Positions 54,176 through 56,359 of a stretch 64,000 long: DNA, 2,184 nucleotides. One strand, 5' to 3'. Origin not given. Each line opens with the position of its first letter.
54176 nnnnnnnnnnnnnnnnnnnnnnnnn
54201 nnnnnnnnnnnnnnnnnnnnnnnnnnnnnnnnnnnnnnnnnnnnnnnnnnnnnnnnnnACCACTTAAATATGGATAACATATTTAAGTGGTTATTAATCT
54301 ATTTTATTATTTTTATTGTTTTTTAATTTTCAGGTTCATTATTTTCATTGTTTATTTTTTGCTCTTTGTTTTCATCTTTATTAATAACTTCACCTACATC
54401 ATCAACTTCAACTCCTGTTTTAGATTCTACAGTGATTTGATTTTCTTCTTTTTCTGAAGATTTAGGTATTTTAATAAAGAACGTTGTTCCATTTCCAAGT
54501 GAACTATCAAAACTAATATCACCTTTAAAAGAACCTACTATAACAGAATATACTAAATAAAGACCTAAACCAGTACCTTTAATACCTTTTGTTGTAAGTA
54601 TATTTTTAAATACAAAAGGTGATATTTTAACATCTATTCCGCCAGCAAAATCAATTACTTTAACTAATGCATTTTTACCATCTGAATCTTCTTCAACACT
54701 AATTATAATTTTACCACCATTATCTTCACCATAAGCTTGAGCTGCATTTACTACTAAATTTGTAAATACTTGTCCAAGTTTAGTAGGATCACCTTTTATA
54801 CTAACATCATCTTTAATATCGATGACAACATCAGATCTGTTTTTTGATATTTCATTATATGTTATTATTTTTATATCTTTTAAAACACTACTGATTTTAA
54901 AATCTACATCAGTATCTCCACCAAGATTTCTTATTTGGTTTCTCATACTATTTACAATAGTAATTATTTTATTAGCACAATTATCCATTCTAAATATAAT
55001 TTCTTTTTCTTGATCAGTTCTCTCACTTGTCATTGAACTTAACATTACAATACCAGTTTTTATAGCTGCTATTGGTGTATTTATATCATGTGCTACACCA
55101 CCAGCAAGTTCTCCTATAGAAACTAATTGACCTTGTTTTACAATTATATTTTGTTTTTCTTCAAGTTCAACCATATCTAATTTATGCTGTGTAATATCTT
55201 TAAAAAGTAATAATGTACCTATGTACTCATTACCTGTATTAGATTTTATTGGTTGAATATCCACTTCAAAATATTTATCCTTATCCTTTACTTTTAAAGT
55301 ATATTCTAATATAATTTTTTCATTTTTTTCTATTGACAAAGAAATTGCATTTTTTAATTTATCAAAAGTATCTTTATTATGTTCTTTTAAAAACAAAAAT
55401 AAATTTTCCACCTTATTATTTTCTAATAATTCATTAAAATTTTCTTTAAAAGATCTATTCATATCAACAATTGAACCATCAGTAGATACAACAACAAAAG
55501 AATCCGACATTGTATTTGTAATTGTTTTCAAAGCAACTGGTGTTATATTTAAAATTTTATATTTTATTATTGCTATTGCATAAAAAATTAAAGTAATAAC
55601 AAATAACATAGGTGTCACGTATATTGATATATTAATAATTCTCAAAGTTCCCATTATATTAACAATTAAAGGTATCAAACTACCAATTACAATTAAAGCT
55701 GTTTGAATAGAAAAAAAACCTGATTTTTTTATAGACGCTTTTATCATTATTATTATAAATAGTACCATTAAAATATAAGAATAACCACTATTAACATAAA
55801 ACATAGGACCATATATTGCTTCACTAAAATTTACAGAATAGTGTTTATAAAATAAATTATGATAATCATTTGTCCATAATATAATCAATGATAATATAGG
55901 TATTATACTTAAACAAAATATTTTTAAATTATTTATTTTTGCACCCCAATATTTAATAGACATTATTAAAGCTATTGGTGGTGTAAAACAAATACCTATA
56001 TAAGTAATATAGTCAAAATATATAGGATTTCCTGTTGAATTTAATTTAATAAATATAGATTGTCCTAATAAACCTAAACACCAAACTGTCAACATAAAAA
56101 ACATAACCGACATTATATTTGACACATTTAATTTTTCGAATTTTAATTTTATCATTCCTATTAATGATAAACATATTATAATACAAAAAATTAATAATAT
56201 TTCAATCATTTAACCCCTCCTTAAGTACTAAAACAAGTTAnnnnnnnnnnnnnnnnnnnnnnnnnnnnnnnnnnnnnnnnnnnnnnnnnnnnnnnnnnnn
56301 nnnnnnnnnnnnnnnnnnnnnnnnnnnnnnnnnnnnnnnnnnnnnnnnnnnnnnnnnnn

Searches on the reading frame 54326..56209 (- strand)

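Call 59: search_protein_families(library=pfam, proteins=[window:54326-56209:-], max_evalue=0.00001)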
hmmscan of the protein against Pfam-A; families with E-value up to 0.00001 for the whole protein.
window:54326-56209:- (628 aa): 4 families
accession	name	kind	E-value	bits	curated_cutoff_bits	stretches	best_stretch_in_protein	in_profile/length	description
PF16927.11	HisKA_7TM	-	3.2e-36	125.7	28.6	1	5-224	1-224/224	N-terminal 7TM region of histidine kinase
PF02518.31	HATPase_c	-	9e-17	62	26.4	1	473-583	1-109/111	Histidine kinase-, DNA gyrase B-, and HSP90-like ATPase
PF13426.13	PAS_9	-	5.5e-08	33.5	27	1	236-341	2-103/103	PAS domain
PF00512.31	HisKA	-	5.4e-07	30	26.9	1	366-423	3-58/66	His Kinase A (phospho-acceptor) domain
